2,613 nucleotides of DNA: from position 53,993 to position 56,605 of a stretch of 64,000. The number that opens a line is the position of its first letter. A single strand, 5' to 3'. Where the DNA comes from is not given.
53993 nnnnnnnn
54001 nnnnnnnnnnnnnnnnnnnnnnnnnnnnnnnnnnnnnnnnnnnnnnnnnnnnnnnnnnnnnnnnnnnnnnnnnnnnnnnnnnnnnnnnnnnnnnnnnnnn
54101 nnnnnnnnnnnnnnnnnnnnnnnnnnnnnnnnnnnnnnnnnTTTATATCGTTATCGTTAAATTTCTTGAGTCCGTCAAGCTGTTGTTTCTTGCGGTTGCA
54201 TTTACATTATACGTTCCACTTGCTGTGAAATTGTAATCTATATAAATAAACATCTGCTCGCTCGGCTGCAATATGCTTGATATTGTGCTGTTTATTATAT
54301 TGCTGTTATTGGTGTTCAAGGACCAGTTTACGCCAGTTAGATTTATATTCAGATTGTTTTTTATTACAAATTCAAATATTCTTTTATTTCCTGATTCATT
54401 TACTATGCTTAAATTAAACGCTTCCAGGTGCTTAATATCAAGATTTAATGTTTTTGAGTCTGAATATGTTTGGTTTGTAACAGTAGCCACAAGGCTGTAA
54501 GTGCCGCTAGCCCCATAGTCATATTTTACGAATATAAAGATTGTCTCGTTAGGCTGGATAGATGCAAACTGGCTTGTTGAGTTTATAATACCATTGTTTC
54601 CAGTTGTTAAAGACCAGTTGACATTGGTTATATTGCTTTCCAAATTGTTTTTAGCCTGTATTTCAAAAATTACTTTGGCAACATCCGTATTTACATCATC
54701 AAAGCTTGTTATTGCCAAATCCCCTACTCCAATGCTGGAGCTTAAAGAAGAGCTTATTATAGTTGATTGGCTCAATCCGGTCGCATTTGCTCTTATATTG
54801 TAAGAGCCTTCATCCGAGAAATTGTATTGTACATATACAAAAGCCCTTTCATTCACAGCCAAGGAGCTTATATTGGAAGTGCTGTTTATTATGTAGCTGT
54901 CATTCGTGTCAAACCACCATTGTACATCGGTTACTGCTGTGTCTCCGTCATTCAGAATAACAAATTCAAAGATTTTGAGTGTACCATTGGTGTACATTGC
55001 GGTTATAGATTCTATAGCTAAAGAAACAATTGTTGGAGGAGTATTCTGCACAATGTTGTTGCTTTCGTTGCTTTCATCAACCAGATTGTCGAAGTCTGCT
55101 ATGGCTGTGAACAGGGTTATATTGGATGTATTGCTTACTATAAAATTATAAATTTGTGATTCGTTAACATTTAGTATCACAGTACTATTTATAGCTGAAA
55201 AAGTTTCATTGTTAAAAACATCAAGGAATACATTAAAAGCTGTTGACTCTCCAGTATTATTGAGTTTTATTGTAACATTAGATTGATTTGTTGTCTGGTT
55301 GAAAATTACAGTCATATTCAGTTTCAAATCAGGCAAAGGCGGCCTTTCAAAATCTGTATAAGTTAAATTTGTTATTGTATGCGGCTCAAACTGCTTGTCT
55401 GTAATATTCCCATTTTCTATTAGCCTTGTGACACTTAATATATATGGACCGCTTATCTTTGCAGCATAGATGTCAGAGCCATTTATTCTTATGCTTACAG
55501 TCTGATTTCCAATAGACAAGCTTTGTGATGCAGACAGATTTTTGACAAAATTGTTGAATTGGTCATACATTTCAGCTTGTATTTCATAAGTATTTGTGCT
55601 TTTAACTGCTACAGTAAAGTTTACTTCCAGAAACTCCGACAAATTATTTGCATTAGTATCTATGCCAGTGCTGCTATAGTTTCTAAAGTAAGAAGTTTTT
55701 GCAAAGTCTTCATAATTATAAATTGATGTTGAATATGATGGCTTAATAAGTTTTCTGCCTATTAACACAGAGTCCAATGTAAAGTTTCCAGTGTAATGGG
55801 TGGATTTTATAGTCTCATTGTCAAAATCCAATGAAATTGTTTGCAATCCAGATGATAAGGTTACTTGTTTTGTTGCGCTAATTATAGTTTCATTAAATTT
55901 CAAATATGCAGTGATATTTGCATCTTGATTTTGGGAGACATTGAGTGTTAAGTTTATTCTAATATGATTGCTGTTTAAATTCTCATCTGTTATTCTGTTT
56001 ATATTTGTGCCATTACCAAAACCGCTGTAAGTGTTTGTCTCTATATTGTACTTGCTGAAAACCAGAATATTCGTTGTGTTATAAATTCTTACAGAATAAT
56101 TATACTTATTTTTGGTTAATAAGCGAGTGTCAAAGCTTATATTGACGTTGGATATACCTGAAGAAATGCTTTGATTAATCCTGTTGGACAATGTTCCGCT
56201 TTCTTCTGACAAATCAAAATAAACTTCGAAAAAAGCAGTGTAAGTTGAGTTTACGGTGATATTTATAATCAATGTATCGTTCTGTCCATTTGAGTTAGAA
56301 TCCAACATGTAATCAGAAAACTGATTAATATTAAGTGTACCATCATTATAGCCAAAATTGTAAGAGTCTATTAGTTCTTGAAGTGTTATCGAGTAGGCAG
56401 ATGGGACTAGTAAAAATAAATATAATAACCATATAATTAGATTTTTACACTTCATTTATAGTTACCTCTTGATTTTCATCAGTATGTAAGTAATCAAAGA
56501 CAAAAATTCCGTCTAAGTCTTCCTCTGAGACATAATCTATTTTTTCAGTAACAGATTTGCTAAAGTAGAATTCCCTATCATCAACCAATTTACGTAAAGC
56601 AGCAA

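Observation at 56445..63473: Expanding family of secreted proteins built from a shared ~80-aa domain and a lipase-like alpha/beta hydrolase, including a 1441-aa subtilisin-lipase fusion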

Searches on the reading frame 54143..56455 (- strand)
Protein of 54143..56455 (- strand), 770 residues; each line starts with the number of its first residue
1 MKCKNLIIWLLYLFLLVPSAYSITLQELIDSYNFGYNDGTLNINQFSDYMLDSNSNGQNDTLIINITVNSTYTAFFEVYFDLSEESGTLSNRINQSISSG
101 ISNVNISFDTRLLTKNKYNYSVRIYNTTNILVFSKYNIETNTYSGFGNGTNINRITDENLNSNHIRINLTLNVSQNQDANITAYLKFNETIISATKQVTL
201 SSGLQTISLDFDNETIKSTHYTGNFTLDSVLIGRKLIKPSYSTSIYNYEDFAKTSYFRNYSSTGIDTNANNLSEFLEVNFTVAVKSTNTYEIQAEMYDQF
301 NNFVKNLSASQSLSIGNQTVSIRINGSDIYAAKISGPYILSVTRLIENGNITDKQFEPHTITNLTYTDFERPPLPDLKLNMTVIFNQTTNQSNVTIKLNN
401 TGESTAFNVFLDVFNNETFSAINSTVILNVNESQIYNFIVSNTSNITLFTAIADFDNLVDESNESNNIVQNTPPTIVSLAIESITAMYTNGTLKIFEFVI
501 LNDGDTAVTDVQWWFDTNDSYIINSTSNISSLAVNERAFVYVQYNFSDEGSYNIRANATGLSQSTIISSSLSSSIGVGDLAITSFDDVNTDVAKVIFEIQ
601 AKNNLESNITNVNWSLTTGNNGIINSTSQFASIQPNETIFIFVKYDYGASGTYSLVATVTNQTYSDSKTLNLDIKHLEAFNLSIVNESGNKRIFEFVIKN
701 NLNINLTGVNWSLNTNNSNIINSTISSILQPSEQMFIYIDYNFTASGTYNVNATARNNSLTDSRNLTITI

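Call 6: search_protein_families(library=pfam, proteins=[window:54143-56455:-], max_evalue=0.01)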
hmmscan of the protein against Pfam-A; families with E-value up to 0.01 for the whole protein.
window:54143-56455:- (770 aa): 2 families
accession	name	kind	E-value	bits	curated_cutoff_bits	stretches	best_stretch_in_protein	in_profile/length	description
PF20943.3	DUF4785_3rd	-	0.0001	22.8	24.5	0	273-351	12-93/106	Domain of unknown function (DUF4785) C-terminal domain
PF00801.26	PKD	-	0.0046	17.4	23.5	0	608-673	26-79/80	PKD domain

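Call 12: search_protein_families(library=ncbifam, proteins=[window:54143-56455:-], max_evalue=1)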
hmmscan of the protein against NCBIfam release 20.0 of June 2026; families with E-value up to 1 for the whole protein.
window:54143-56455:- (770 aa): 0 families

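Call 78: search_protein_families(library=padloc, proteins=[window:54143-56455:-], max_evalue=0.01)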
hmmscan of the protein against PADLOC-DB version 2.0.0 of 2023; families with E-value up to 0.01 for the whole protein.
window:54143-56455:- (770 aa): 0 families

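Call 79: search_protein_families(library=pfam, proteins=[window:54143-56455:-], max_evalue=1)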
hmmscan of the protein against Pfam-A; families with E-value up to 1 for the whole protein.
window:54143-56455:- (770 aa): 3 families
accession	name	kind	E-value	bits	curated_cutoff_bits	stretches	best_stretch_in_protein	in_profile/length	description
PF20943.3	DUF4785_3rd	-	0.0001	22.8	24.5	1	273-351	12-93/106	Domain of unknown function (DUF4785) C-terminal domain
PF00801.26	PKD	-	0.0046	17.4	23.5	1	608-673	26-79/80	PKD domain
PF18887.5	MBG_3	-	0.085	13.4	25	1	649-675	43-69/72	MBG domain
